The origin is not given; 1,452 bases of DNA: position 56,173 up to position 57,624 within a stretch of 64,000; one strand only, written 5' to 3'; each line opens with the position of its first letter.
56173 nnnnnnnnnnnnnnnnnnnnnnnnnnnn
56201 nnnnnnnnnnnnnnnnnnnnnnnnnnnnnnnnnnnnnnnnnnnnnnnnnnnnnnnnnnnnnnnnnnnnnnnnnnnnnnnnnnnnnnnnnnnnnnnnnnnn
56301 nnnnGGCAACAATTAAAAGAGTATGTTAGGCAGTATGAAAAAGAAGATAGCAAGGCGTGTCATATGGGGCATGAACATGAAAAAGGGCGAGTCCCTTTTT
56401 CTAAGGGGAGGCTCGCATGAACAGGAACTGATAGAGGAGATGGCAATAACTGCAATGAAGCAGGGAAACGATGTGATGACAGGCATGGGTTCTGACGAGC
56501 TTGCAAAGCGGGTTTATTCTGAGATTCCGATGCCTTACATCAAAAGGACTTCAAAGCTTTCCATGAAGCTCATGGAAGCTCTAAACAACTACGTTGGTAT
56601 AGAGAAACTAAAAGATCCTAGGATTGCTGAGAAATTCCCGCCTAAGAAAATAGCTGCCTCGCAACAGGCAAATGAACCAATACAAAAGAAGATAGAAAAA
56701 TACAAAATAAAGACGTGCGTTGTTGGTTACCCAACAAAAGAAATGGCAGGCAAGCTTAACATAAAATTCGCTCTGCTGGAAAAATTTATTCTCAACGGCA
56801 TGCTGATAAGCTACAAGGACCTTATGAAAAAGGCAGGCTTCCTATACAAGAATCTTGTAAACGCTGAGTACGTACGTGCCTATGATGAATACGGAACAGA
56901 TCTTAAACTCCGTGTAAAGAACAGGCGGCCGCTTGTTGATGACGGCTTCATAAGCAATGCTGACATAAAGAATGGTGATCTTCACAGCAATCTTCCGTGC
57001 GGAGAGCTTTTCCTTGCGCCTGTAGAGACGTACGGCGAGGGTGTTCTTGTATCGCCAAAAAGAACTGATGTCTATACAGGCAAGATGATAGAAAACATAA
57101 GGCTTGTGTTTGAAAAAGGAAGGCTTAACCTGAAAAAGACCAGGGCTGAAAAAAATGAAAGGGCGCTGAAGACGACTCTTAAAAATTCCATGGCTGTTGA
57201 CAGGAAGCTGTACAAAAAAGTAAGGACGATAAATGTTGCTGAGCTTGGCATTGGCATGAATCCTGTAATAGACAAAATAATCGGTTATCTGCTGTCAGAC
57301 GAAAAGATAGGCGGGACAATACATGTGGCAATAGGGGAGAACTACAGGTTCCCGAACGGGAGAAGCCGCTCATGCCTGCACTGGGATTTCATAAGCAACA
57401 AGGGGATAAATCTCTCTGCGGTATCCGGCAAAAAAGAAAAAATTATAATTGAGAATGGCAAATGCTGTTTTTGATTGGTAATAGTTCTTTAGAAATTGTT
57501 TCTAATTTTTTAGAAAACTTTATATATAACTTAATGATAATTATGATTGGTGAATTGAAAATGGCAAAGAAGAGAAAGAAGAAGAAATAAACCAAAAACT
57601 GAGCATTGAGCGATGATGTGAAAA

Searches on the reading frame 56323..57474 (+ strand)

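Call 72: search_protein_families(library=pfam, proteins=[window:56323-57474:+], max_evalue=0.00001)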
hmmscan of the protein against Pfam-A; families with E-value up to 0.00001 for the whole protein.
window:56323-57474:+ (383 aa): 1 family
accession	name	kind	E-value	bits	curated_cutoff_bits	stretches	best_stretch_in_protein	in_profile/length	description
PF02073.20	Peptidase_M29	-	5.2e-27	95.1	27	1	15-380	15-405/406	Thermophilic metalloprotease (M29)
